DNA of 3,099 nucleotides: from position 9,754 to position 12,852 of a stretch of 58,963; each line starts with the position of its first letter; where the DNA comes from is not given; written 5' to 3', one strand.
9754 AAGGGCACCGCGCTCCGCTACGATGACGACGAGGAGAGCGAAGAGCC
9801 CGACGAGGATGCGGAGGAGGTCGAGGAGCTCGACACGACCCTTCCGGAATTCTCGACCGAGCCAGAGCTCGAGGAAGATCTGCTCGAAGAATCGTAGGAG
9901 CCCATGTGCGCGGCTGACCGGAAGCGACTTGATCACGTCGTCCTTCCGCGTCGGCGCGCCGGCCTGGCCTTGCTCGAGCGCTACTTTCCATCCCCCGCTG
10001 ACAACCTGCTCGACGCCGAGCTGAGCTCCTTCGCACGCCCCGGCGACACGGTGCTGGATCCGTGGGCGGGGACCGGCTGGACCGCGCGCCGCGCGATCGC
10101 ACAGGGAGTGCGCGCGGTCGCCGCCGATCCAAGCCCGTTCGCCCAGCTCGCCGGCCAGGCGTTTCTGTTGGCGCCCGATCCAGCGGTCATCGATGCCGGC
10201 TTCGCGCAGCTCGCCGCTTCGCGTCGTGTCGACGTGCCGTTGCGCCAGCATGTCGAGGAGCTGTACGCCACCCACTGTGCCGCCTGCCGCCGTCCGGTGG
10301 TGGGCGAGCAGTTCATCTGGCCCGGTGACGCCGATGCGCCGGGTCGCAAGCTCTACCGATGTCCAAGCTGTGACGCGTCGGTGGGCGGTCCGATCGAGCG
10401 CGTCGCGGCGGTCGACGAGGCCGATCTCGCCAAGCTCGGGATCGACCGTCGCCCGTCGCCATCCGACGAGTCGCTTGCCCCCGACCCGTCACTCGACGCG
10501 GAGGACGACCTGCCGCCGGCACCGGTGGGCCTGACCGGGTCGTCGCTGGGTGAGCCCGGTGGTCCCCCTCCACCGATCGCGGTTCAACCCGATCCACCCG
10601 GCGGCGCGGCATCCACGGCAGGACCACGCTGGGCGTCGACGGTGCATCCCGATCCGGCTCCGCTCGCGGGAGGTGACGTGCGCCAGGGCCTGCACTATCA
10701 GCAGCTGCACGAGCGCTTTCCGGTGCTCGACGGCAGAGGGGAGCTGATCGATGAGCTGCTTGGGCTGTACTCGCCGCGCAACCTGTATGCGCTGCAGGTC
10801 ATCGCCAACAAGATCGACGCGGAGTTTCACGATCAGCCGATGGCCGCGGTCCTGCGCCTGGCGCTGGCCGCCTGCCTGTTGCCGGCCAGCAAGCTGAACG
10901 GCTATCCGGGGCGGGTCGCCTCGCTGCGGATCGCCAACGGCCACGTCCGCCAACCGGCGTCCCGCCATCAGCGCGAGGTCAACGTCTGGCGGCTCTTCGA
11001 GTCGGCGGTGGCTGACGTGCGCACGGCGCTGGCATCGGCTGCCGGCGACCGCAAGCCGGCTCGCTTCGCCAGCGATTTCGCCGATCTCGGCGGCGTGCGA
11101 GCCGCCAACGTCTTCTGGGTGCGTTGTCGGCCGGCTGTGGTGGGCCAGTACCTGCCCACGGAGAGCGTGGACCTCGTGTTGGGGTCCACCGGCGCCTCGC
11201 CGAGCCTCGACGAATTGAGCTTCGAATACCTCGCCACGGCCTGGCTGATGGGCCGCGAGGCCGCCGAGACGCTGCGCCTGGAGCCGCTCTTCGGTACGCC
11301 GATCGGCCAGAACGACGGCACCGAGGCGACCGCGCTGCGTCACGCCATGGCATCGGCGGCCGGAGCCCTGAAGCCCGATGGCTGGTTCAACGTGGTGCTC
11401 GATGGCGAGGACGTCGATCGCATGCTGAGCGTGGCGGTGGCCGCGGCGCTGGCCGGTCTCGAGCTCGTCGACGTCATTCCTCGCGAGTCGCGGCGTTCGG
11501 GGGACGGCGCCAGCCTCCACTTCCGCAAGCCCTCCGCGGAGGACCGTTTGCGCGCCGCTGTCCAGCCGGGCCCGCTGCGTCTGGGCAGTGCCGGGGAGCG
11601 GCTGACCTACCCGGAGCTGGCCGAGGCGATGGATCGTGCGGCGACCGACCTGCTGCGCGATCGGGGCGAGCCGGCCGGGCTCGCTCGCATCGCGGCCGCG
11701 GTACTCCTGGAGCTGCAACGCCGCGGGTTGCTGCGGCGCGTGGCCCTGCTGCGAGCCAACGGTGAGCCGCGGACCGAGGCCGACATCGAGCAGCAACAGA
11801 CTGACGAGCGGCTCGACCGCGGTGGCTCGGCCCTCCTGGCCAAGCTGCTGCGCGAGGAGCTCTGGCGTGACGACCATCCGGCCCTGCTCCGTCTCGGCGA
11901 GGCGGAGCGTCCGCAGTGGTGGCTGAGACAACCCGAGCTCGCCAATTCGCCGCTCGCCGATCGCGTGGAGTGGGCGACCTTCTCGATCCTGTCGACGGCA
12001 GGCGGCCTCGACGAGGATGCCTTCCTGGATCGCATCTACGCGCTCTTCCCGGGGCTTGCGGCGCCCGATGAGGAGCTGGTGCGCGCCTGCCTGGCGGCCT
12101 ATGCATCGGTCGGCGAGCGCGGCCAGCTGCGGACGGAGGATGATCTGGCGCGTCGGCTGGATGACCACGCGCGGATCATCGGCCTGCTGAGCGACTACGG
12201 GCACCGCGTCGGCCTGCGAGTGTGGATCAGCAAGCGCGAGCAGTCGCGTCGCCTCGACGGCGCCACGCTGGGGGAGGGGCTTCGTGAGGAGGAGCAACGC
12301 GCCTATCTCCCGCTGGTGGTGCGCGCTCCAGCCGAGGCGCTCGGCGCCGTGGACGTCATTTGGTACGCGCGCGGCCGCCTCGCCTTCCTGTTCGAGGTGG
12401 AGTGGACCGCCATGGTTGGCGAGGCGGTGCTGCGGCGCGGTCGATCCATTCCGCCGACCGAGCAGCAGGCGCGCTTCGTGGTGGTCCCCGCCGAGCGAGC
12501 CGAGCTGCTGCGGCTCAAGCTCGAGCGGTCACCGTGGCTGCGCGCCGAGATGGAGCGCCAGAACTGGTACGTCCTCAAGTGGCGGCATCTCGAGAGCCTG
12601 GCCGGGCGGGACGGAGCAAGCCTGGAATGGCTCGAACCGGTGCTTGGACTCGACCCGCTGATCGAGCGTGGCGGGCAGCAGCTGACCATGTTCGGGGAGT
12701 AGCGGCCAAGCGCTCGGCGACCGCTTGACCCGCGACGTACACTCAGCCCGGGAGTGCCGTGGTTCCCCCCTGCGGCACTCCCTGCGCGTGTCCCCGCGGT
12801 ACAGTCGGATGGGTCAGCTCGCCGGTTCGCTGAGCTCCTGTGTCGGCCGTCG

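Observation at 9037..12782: Self-contained two-gene module: TPR/acidic-tail protein plus a 932-aa Zn-ribbon methyltransferase-like / endonuclease-like fusion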

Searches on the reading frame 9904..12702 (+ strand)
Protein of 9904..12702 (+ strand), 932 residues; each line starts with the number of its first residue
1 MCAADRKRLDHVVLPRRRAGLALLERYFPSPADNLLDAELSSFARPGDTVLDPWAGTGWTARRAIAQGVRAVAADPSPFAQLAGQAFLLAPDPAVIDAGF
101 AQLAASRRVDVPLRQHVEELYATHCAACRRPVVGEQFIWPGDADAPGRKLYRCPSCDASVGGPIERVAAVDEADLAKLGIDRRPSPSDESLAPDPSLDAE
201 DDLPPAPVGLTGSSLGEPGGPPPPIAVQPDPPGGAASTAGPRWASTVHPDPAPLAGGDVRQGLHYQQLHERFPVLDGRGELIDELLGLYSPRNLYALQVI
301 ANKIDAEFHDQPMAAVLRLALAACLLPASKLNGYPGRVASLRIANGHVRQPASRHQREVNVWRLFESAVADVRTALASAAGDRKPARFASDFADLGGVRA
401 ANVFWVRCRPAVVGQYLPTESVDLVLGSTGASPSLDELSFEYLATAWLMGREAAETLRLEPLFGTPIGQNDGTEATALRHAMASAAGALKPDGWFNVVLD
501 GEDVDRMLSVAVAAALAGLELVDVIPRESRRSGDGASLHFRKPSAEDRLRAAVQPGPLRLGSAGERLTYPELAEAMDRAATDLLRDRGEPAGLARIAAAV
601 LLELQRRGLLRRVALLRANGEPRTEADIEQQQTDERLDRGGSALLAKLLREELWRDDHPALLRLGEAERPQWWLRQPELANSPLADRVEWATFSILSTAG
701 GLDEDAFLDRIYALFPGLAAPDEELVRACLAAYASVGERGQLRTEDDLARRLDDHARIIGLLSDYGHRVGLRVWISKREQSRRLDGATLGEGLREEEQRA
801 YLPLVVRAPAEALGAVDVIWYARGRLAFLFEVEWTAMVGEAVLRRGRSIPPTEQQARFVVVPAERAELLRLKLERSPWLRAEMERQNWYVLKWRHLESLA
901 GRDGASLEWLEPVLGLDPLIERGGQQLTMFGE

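Call 4: search_protein_families(library=pfam, proteins=[window:9904-12702:+], max_evalue=1)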
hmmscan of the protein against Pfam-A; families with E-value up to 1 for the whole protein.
window:9904-12702:+ (932 aa): 2 families
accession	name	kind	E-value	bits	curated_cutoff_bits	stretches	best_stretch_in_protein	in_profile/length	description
PF01555.25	N6_N4_Mtase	-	0.0045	17.4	26.7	1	40-73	175-208/221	DNA methylase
PF04273.18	BLH_phosphatase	-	0.06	14.1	26.1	0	496-528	33-67/110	Beta-lactamase hydrolase-like protein, phosphatase-like domain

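Call 5: search_protein_families(library=ncbifam, proteins=[window:9904-12702:+], max_evalue=1)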
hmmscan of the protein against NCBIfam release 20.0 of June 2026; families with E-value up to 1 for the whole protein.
window:9904-12702:+ (932 aa): 2 families
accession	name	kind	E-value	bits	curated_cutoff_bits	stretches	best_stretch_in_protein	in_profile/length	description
NF010253.0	PRK13699.1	subfamily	0.058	13.1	244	1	37-74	154-191/226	DNA methyltransferase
NF005471.0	PRK07066.1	equivalog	0.062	12.3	414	1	42-109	9-71/321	L-carnitine dehydrogenase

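Call 6: search_protein_families(library=padloc, proteins=[window:9904-12702:+], max_evalue=1)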
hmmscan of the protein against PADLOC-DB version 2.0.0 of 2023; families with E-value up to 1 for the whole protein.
window:9904-12702:+ (932 aa): 13 families
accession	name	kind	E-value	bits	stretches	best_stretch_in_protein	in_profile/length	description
PDLC03312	MTase_II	-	4e-07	26.1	2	41-104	809-872/1344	Type II methyltransferase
PDLC03228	MTase_II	-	6e-05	21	1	36-95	153-212/227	Type II methyltransferase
PDLC03327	MTase_II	-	0.00052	17.4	1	40-80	236-276/319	Type II methyltransferase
PDLC04134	mad2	-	0.00063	16.7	1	41-80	286-325/492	mads_2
PDLC03249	MTase_II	-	0.0028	14.5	1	41-86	133-178/541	Type II methyltransferase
PDLC03353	MTase_II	-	0.015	12.8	1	40-67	202-229/260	Type II methyltransferase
PDLC03322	MTase_II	-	0.019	11.9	1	32-96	51-114/446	Type II methyltransferase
PDLC03380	MTase_II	-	0.028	11.6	1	40-87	50-97/393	Type II methyltransferase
PDLC03216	MTase_II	-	0.042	10.8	1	34-62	201-229/364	Type II methyltransferase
PDLC03534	REase_II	-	0.045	10.8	1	755-863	178-291/351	Type II restriction enzyme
PDLC03283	MTase_II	-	0.049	10.9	1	43-74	226-257/352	Type II methyltransferase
PDLC03299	MTase_II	-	0.057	10.9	1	40-75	209-244/296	Type II methyltransferase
PDLC03265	MTase_II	-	0.057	10.8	1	34-75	274-315/333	Type II methyltransferase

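Call 7: find_homologous_proteins(query=window:9904-12702:+)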
Query window:9904-12702:+ (932 aa): 414 proteins with E <= 0.001 among 8000 candidates; the best 120 are listed.
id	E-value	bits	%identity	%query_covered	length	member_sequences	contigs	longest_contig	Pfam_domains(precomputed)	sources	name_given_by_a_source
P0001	0.0e+0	2075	100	100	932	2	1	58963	PF27126.1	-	-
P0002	0.0e+0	1826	87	100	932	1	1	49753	PF27126.1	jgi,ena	-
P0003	0.0e+0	1596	77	100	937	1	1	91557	-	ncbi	-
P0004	0.0e+0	1580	77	100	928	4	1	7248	-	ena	-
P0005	0.0e+0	1543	75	100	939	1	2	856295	-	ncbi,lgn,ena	-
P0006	0.0e+0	1535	75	100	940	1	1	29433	PF27126.1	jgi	jgi:hypothetical protein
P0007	0.0e+0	1535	75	100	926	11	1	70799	-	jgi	jgi:hypothetical protein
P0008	0.0e+0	1532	73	100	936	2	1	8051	PF27126.1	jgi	jgi:hypothetical protein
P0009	0.0e+0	1532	76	100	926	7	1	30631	-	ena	-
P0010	0.0e+0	1530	74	100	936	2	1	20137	PF27126.1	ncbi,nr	ncbi:MAG TPA: hypothetical protein VEW45_00775 [Candidatus Dormibacteraeota bacterium]|nr:hypothetic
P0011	0.0e+0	1524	74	100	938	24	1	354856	PF27126.1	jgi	jgi:hypothetical protein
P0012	0.0e+0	1523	75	100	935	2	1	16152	PF27126.1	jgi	jgi:hypothetical protein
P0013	0.0e+0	1523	73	100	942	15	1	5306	PF27126.1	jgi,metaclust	metaclust:\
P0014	0.0e+0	1515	74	100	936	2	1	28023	PF27126.1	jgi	jgi:hypothetical protein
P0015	0.0e+0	1515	74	100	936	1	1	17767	PF27126.1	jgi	jgi:hypothetical protein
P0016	0.0e+0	1513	72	100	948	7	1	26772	PF27126.1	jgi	jgi:hypothetical protein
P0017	0.0e+0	1505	73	100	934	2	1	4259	PF27126.1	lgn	-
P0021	0.0e+0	1494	72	100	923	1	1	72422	PF27126.1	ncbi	-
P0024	0.0e+0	1482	73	99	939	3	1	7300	PF27126.1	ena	-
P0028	0.0e+0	1476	71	100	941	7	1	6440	PF27126.1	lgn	-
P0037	0.0e+0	1469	71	100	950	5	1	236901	PF27126.1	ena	-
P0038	0.0e+0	1469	71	100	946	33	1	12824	PF27126.1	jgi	jgi:hypothetical protein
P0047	0.0e+0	1464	72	100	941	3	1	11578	PF27126.1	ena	-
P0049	0.0e+0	1463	72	100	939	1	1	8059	PF27126.1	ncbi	-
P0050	0.0e+0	1463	69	100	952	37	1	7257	PF27126.1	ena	-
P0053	0.0e+0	1461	71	100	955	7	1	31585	PF27126.1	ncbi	-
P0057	0.0e+0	1459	70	100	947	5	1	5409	PF27126.1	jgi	jgi:hypothetical protein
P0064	0.0e+0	1457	72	100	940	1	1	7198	PF27126.1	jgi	-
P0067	0.0e+0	1456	72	100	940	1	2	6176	PF27126.1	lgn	-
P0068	0.0e+0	1454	70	100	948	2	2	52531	PF27126.1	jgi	jgi:hypothetical protein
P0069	0.0e+0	1453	70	100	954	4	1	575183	PF27126.1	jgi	jgi:hypothetical protein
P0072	0.0e+0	1452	71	99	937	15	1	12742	PF27126.1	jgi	-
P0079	0.0e+0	1449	71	100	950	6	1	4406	PF27126.1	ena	-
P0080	0.0e+0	1448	70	100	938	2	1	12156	PF27126.1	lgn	-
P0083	0.0e+0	1447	70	100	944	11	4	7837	PF27126.1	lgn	-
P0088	0.0e+0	1446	70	100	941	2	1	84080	PF27126.1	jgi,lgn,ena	-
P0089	0.0e+0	1445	71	100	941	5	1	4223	PF27126.1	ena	-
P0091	0.0e+0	1444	71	100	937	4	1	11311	PF27126.1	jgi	-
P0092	0.0e+0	1444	69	100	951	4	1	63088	PF27126.1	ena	-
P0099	0.0e+0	1435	71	100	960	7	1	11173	PF27126.1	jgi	jgi:hypothetical protein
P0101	0.0e+0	1435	69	100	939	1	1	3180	PF27126.1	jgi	jgi:hypothetical protein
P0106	0.0e+0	1431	69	100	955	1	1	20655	PF27126.1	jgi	jgi:hypothetical protein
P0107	0.0e+0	1430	71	100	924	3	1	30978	PF27126.1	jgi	jgi:hypothetical protein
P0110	0.0e+0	1430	71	100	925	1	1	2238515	-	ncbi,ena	-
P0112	0.0e+0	1427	67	100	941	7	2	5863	PF27126.1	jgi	jgi:hypothetical protein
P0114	0.0e+0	1425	68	100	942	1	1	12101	PF27126.1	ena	-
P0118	0.0e+0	1423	68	100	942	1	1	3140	PF27126.1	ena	-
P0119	0.0e+0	1422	70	100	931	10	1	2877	PF27126.1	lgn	-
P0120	0.0e+0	1421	70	100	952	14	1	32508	PF27126.1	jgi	jgi:hypothetical protein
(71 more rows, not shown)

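Call 8: search_solved_structures(query=window:9904-12702:+, max_evalue=1)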
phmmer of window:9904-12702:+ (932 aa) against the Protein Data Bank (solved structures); distinct sequences matched with E-value up to 1: 6.
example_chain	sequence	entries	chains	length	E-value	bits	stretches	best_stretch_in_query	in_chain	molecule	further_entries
1eg2_A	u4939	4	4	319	0.0034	18.8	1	36-97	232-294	MODIFICATION METHYLASE RSRI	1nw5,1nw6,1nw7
1nw8_A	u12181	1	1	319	0.0034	18.8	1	36-97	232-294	MODIFICATION METHYLASE RSRI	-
2zie_A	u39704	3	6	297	0.014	16.8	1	35-88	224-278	Putative modification methylase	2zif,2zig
3cp5_A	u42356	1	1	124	0.029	15.7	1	92-148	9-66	Cytochrome c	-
5leb_A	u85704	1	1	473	0.045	15.1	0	578-627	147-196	DDD_D12_06_D12_06_D12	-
6cuk_A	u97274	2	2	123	0.05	14.9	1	100-148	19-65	Cytochrome c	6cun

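Call 13: find_encoding_contigs(protein=P0110, flank=8000, max_places=2)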
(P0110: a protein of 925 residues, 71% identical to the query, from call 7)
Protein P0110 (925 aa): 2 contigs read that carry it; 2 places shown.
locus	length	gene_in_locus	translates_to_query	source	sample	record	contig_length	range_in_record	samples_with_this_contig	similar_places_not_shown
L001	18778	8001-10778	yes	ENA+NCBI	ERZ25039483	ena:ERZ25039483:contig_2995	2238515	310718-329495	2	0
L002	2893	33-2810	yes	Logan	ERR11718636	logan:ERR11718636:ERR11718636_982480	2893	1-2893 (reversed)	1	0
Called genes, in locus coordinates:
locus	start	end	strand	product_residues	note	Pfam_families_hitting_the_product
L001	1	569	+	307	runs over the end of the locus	PF00171:Aldedh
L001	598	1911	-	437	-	PF01566:Nramp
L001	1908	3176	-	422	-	PF05239:PRC (weak), PF03448:MgtE_N, PF14841:FliG_M (faint), PF00571:CBS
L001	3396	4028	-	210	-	PF07336:ABATE, PF11706:zf-CGNR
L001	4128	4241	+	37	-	-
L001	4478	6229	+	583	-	PF14716:HHH_8, PF14520:HHH_5, PF14791:DNA_pol_B_thumb, PF02811:PHP (weak)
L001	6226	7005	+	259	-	-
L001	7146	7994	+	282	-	PF13176:TPR_7 (faint), PF13374:TPR_10 (faint), PF13428:TPR_14 (faint), PF13432:TPR_16 (weak), PF00515:TPR_1, PF07719:TPR_2 (weak), PF13181:TPR_8 (weak)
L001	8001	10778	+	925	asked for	-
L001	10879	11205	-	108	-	PF02583:Trns_repr_metal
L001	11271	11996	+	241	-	PF02585:PIG-L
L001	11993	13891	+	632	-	PF00664:ABC_membrane, PF00005:ABC_tran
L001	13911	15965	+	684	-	PF03190:Thioredox_DsbH, PF13899:Thioredoxin_7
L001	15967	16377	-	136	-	PF01894:YjbQ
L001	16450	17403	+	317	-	PF03816:LytR_cpsA_psr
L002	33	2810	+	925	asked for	-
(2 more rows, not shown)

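Call 14: find_encoding_contigs(protein=P0001, flank=8000, max_places=2)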
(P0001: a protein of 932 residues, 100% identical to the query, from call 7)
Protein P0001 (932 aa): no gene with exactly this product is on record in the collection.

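Call 22: predict_structure(alignment_id=A1)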
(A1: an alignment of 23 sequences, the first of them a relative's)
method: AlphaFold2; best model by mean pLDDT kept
length: 932 residues; sequences in the alignment: 23
mean_pLDDT: 47.8   pTM: 0.33
mean pLDDT of the five models: 47.8, 47.6, 47.1, 46.2, 43.5
residues with pLDDT >= 90: 0; 70-90: 144; 50-70: 176; < 50: 612
segments of 3 or more residues with pLDDT < 50: 1-36, 42-217, 219-222, 224-261, 263-265, 271-297, 299-301, 306-474, 529-532, 553-564, 619-633, 677-709, 711-737, 739-742, 800-815, 822-825, 875-877, 912-932
pLDDT, mean of each block of 10 residues (from residue 1): 32 38 41 47 44 41 45 37 38 43 36 36 43 36 35 44 35 40 36 34 32 34 39 31 27 33 48 44 44 48 47 44 41 29 27 37 43 41 34 32 24 28 29 28 31 34 33 51 53 57 71 77 66 58 66 45 56 82 61 81 84 64 40 50 72 78 71 58 37 40 46 41 43 46 55 76 76 67 78 68 31 47 54 57 52 63 60 50 66 74 65 41 33 28
secondary structure, 60 per line:
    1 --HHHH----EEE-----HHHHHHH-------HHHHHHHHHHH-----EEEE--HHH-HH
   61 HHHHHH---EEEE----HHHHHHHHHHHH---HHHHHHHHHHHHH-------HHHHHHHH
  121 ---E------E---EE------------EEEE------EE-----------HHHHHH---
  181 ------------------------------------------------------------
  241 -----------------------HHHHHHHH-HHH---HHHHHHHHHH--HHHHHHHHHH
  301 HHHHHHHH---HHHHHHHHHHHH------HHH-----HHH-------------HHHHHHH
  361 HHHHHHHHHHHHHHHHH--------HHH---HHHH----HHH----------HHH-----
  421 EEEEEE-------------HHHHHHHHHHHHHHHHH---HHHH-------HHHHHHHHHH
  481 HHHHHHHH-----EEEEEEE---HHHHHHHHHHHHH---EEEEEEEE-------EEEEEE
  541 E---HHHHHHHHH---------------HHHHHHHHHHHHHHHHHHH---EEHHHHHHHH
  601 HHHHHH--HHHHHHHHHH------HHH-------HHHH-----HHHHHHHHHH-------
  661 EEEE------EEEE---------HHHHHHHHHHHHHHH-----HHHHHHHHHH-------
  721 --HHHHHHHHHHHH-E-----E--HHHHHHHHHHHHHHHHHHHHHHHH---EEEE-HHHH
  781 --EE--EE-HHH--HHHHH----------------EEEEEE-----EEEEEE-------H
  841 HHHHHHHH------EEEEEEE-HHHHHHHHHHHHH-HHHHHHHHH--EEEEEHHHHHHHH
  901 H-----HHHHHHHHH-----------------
elements in order (helices of 4 or more, strands of 3 or more residues): H3-6 E11-13 H19-25 H33-43 E49-52 H59-66 E70-73 H78-89 H93-105 H113-120 E149-152 H172-177 H264-271 H279-288 H291-308 H312-323 H354-377 H392-395 E421-426 H440-456 H460-463 H471-488 E494-500 H504-516 E520-527 E535-541 H545-553 H569-587 H593-606 H609-618 H635-638 H644-653 E661-664 E671-674 H684-698 H704-713 H723-734 H745-768 E772-775 H777-780 H795-799 E816-821 E827-832 H840-848 E855-861 H863-875 H877-885 E888-892 H893-901 H907-915

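Call 23: find_encoding_contigs(protein=P0005, flank=8000, max_places=1)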
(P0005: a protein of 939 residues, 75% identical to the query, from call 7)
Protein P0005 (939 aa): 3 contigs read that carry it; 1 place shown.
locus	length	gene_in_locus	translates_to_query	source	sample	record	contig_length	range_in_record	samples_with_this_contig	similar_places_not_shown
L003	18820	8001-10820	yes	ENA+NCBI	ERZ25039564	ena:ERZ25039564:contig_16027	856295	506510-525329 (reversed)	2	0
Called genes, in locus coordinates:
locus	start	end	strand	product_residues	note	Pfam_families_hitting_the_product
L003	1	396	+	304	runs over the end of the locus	PF00171:Aldedh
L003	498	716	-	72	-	PF01566:Nramp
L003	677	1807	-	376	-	PF01566:Nramp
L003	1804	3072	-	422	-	PF05239:PRC (faint), PF03448:MgtE_N, PF14841:FliG_M (faint), PF00571:CBS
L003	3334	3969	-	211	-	PF07336:ABATE, PF11706:zf-CGNR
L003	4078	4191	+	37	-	-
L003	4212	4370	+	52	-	-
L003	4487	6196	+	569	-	PF14716:HHH_8, PF14520:HHH_5, PF14791:DNA_pol_B_thumb, PF02811:PHP (weak)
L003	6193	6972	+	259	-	-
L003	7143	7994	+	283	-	PF13176:TPR_7 (faint), PF00515:TPR_1 (weak), PF07719:TPR_2 (weak)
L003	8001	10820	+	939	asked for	-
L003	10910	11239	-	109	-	PF02583:Trns_repr_metal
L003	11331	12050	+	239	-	PF02585:PIG-L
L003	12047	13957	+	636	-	PF00664:ABC_membrane, PF00005:ABC_tran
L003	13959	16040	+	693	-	PF03190:Thioredox_DsbH, PF13899:Thioredoxin_7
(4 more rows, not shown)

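Call 25: search_solved_structures(query=A1, max_evalue=1, show_alignments=3)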
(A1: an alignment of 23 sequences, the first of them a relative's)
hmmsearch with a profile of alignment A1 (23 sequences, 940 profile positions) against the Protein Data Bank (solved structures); distinct sequences matched with E-value up to 1: 5.
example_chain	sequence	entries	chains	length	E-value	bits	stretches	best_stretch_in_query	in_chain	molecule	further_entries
1nw8_A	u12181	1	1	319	0.00076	20.7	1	34-81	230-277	MODIFICATION METHYLASE RSRI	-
1eg2_A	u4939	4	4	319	0.00078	20.7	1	34-81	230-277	MODIFICATION METHYLASE RSRI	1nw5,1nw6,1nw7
2zie_A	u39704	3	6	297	0.015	16.4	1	41-87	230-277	Putative modification methylase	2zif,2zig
3cp5_A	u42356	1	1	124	0.4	11.7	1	99-148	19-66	Cytochrome c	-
6cuk_A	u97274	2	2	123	0.45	11.5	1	99-148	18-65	Cytochrome c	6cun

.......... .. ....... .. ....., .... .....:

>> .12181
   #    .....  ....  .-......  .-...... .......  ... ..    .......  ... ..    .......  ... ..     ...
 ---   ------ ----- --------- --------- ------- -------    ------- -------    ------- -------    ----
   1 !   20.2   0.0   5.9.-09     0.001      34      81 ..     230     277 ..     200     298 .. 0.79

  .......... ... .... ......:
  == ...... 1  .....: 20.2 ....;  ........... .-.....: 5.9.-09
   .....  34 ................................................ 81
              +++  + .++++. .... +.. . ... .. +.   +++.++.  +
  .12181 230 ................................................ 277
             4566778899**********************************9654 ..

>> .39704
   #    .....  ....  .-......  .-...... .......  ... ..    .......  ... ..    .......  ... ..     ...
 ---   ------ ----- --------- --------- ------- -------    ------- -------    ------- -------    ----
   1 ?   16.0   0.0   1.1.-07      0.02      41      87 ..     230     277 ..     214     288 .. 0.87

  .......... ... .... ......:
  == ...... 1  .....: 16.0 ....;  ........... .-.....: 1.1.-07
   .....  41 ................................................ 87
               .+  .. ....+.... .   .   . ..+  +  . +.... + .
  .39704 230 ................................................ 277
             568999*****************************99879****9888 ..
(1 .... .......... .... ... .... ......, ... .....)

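Call 26: search_protein_families(library=phrogs, proteins=[window:9904-12702:+], max_evalue=0.1)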
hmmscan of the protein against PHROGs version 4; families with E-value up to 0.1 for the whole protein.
window:9904-12702:+ (932 aa): 4 families
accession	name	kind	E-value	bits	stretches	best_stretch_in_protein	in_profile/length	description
phrog_10183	-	other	0.0038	16.5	1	47-128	116-193/889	DNA methyltransferase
phrog_6952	-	other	0.021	15.7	1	34-73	121-160/181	DNA methyltransferase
phrog_1934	-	unknown function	0.038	14.9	1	122-161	13-54/144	-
phrog_3008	-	other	0.039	14.2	1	34-75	157-198/244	DNA methyltransferase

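Call 27: search_protein_representatives(alignment_id=A1)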
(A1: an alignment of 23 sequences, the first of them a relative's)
Query: 23 sequences, 940 profile positions. Proteins with E-value up to 0.001 (for the whole library): 1623; up to 1e-10: 968; up to 1e-30: 292. The best 150 are listed.
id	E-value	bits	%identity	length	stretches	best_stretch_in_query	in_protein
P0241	0.0e+00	1586.2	-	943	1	5-940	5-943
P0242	1.9e-241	820.3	-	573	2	69-406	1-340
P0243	4.1e-236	802.7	-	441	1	497-940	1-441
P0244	2.6e-186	637.8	-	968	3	642-938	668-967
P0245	3.0e-170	584.7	-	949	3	657-939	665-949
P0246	3.2e-162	558.1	-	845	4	654-938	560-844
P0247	2.9e-155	535.1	-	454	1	69-427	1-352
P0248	4.5e-152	524.5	-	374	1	584-940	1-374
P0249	7.9e-151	520.4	-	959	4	655-938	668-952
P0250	7.1e-148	510.7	-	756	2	649-939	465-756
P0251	4.3e-139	481.6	-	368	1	267-498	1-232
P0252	3.6e-136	471.9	-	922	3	572-938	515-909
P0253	6.1e-127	441.4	-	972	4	575-938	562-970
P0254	8.0e-117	407.9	-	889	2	269-938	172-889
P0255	9.6e-117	407.6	-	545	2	475-675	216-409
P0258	1.7e-113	396.8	-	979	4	680-938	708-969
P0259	7.3e-110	384.8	-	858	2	269-938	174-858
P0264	5.7e-102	358.7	-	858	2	269-938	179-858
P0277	5.4e-88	312.5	-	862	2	284-936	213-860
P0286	8.4e-77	275.4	-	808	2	267-938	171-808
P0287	4.8e-76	272.9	-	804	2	268-938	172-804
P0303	1.7e-66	241.3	-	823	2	271-933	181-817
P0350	3.6e-52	193.9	-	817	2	292-940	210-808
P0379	2.3e-47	178.0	-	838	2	295-911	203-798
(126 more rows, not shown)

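Call 30: search_protein_families(library=pfam, alignment_id=A2, max_evalue=0.01)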
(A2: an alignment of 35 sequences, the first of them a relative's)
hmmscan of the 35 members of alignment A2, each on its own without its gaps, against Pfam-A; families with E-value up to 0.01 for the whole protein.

A. member 1, P0001 (932 aa): 1 family
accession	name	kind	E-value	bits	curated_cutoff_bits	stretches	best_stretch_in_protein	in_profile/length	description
PF01555.25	N6_N4_Mtase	-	0.0045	17.4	26.7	1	40-73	175-208/221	DNA methylase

B. families by the number of members that match (of 35 scanned): 7 families
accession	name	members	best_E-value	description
PF01555.25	N6_N4_Mtase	17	4.7e-21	DNA methylase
PF03602.21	Cons_hypoth95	1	1.3e-05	Conserved hypothetical protein 95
PF02086.21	MethyltransfD12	1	7.9e-05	D12 class N6 adenine-specific DNA methyltransferase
PF01170.24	UPF0020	1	0.00075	RMKL-like, methyltransferase domain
PF24042.1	DUF7351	1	0.0032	Domain of unknown function (DUF7351)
PF13565.12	HTH_32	1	0.0067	Homeodomain-like domain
PF24729.2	Acb2_Tad1_hairpin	1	0.0073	Acb2/Tad1, hairpin domain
